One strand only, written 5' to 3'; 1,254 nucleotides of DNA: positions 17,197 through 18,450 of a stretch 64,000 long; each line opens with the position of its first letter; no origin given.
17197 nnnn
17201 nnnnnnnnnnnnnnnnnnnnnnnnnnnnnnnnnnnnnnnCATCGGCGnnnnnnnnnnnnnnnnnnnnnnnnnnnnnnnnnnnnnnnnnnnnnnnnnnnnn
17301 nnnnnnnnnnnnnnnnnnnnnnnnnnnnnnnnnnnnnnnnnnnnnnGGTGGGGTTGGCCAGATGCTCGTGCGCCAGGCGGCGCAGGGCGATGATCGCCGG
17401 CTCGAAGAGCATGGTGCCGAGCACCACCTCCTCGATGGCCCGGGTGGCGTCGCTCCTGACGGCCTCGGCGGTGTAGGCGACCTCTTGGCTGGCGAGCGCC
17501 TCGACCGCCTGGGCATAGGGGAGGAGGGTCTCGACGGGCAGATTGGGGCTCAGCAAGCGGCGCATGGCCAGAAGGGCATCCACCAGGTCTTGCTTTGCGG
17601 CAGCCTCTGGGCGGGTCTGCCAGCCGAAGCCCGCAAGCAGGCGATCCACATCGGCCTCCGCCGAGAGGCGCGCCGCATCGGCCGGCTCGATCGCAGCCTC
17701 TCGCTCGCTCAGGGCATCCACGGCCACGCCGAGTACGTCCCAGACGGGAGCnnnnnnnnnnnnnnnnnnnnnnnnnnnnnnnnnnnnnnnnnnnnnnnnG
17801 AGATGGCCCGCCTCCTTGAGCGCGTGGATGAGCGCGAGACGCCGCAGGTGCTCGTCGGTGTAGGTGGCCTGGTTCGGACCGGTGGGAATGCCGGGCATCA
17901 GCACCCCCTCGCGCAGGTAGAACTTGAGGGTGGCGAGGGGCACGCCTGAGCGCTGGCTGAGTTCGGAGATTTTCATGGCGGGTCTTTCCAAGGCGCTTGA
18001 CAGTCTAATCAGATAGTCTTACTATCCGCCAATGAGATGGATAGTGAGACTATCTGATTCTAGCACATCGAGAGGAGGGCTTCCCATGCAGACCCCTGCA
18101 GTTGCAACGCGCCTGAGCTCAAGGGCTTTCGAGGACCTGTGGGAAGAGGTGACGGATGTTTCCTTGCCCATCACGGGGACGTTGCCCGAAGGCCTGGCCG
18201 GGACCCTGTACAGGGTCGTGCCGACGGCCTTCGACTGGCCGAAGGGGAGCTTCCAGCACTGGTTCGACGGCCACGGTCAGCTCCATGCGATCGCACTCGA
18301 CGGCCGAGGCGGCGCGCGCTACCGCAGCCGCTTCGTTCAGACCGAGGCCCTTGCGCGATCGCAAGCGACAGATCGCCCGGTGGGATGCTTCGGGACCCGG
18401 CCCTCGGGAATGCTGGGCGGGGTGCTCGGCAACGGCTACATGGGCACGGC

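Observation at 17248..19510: MerR regulator divergent from carotenoid cleavage oxygenase, sharing a 20-bp inverted-repeat operator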

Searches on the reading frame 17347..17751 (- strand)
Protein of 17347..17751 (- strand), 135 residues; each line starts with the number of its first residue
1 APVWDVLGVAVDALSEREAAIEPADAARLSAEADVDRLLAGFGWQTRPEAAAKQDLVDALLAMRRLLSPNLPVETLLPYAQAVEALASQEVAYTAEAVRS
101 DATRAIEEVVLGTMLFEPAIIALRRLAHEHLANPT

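Call 72: search_protein_representatives(protein=window:17347-17751:-)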
Query: 135 residues. Proteins with E-value up to 0.001 (for the whole library): 305; up to 1e-10: 59; up to 1e-30: 0. The best 150 are listed.
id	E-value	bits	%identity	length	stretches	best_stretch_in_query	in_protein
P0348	3.0e-24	102.3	47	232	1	3-133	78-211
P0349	6.1e-23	98.1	46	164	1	4-132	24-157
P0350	4.7e-22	95.2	47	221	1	4-132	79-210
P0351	1.9e-21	93.3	45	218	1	11-132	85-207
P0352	6.8e-21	91.5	45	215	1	11-134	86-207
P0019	7.6e-20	88.1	46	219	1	27-132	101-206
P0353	1.1e-19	87.6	43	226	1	3-132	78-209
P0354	4.4e-19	85.6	44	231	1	6-132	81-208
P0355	7.8e-19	84.8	48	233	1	4-130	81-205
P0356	2.3e-18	83.3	42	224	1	5-133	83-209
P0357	2.8e-18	83.0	41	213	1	2-132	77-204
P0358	3.2e-18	82.9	46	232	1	10-133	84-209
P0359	3.9e-18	82.6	40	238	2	4-94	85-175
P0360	8.4e-17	78.3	40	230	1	6-131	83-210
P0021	1.5e-16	77.5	39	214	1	6-133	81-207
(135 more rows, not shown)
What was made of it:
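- On SCO5550-type MerR regulators: In most full-length hits (about 200-250 aa) it lies at about residues 75-220, and the shorter hits look like fragments (call 72).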

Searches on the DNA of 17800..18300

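Call 74: search_rna_families(source=window, start=17800, end=18300, threshold=evalue, max_evalue=1)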
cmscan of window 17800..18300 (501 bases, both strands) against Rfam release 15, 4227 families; matches with E-value up to 1: 2.
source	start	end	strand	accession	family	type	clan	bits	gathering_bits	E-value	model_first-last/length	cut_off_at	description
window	17995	18073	+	RF01028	mir-633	Gene; miRNA;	-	28.1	90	0.001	1-85/85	no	mir-633 microRNA precursor family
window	18007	18059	+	RF03941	mir-3158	Gene; miRNA;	-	21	97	0.28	1-81/81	no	mir-3158 microRNA precursor family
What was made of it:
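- Rfam gives only sub-threshold generic hairpin hits (call 74).
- Tried and rejected: Rfam gave only far-sub-threshold miRNA-hairpin hits (call 74).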
